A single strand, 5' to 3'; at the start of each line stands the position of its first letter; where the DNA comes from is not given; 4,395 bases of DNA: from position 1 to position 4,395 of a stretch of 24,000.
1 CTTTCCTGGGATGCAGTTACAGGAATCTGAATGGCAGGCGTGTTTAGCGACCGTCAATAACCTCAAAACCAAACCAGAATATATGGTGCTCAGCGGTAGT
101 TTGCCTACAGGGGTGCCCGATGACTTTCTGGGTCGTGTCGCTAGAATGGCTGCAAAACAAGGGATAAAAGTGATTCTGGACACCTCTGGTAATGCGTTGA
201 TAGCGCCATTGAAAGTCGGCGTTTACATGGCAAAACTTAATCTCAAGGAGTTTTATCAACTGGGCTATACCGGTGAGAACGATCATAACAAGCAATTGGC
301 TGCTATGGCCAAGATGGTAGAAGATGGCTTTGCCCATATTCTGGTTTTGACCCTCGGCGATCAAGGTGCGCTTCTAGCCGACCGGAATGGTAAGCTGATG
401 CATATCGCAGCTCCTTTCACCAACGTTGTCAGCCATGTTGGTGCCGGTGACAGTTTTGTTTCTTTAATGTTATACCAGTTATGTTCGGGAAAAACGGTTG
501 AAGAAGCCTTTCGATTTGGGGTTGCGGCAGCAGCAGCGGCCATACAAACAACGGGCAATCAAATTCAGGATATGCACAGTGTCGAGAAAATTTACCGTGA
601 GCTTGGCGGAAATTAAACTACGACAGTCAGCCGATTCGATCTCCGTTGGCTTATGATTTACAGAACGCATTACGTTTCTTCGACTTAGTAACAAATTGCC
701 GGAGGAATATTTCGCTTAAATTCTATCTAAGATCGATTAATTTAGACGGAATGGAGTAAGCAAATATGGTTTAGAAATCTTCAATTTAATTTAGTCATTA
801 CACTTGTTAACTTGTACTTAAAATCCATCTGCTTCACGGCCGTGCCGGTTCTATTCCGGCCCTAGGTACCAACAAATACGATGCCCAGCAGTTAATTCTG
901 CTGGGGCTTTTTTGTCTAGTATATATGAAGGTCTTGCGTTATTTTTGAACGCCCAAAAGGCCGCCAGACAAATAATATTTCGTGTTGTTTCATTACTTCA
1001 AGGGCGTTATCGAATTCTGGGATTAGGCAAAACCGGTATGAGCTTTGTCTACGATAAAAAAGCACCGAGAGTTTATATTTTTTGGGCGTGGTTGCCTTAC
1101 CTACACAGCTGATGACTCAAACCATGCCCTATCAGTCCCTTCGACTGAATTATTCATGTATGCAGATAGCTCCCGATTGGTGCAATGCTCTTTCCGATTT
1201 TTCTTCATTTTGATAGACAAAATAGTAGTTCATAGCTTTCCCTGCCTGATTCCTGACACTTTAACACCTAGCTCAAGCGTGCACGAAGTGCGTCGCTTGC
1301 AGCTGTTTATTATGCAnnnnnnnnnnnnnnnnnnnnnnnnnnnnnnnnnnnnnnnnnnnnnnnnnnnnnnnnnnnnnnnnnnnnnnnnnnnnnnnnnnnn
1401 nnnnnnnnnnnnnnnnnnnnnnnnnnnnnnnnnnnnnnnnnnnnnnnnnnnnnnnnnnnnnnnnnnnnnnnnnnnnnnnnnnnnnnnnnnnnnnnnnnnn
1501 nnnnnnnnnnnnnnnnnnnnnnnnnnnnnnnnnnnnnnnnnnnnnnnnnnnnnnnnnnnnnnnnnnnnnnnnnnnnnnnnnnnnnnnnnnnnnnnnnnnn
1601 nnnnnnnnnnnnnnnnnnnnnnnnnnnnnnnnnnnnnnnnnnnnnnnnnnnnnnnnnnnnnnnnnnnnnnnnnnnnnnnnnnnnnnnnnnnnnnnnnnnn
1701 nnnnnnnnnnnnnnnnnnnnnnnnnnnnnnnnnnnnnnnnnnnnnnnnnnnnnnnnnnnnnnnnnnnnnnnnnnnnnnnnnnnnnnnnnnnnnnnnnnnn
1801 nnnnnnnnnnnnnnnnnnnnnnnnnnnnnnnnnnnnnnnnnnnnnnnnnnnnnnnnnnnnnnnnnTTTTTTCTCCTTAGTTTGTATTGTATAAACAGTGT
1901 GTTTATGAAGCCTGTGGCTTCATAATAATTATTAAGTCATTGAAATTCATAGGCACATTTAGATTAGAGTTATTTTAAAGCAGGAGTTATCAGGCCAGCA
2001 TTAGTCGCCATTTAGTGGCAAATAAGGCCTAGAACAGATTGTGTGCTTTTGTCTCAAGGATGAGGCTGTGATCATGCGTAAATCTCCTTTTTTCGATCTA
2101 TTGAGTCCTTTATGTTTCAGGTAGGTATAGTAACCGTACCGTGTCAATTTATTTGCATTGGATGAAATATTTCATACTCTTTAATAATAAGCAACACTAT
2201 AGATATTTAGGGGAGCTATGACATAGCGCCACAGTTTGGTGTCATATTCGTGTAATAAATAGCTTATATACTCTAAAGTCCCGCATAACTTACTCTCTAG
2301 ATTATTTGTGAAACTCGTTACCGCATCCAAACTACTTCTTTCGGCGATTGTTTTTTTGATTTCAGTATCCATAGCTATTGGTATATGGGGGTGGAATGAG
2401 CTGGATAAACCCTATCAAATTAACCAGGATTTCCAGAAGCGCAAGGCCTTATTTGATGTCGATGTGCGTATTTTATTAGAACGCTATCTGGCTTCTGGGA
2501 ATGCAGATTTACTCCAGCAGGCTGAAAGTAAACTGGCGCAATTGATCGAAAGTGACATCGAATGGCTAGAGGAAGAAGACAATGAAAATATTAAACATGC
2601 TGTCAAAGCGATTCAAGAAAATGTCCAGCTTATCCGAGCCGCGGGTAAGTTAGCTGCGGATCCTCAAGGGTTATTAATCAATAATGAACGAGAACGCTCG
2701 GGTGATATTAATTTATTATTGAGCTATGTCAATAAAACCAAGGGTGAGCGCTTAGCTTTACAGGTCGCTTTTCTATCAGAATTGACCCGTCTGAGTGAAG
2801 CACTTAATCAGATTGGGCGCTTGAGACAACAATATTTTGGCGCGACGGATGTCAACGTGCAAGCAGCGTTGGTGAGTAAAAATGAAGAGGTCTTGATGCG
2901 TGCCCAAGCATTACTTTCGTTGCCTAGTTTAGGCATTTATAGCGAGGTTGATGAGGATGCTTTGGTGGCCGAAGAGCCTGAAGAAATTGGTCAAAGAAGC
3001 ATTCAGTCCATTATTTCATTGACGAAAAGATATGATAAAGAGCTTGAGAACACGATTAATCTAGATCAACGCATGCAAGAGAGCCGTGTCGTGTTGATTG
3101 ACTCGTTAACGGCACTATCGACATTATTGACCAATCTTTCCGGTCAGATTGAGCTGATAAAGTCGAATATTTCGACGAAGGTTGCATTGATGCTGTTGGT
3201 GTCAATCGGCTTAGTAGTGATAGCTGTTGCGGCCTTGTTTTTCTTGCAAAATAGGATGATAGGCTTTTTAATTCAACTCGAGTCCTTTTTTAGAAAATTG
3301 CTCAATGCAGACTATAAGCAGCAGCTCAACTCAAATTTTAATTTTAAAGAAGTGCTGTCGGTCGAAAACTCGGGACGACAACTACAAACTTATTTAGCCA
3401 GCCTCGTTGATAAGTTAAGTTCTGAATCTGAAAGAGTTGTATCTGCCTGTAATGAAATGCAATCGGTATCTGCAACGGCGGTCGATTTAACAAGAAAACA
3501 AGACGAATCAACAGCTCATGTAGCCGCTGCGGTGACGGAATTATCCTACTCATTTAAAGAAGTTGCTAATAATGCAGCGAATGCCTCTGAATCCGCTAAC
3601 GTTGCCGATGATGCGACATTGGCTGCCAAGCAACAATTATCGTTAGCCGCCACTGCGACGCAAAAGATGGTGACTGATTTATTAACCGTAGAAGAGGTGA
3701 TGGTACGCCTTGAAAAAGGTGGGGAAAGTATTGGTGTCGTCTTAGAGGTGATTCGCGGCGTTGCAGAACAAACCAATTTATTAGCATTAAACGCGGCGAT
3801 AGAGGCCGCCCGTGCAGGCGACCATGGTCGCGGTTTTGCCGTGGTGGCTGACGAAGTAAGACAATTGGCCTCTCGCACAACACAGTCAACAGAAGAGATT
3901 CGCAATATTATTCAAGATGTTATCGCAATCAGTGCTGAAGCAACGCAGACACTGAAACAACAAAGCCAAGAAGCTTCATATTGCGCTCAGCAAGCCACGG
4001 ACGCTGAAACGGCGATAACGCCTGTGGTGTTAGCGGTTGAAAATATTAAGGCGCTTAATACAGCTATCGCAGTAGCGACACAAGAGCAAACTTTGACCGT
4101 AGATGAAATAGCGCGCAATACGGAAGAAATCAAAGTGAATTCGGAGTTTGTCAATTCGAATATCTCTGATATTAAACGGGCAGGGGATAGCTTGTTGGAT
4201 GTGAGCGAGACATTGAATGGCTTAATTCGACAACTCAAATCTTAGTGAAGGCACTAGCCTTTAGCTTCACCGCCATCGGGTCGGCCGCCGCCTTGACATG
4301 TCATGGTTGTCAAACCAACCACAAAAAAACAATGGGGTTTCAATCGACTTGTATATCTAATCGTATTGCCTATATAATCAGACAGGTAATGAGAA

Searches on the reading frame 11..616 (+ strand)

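Call 45: search_protein_families(library=pfam, proteins=[window:11-616:+], max_evalue=0.001)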
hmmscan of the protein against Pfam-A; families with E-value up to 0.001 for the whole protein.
window:11-616:+ (201 aa): 2 families
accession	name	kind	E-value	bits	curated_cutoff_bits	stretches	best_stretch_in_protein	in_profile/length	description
PF00294.29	PfkB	-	7e-32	111.4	25.8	1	20-185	128-297/302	pfkB family carbohydrate kinase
PF08543.17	Phos_pyr_kin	-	0.0005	20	27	1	46-181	95-234/246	Phosphomethylpyrimidine kinase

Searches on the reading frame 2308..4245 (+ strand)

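Call 45: search_protein_families(library=pfam, proteins=[window:2308-4245:+], max_evalue=0.001)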
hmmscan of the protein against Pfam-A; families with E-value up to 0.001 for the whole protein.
window:2308-4245:+ (645 aa): 1 family
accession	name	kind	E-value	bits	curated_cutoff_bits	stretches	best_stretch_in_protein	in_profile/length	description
PF00015.26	MCPsignal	-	7.6e-38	130.5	34.6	1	447-609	10-169/172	Methyl-accepting chemotaxis protein (MCP) signalling domain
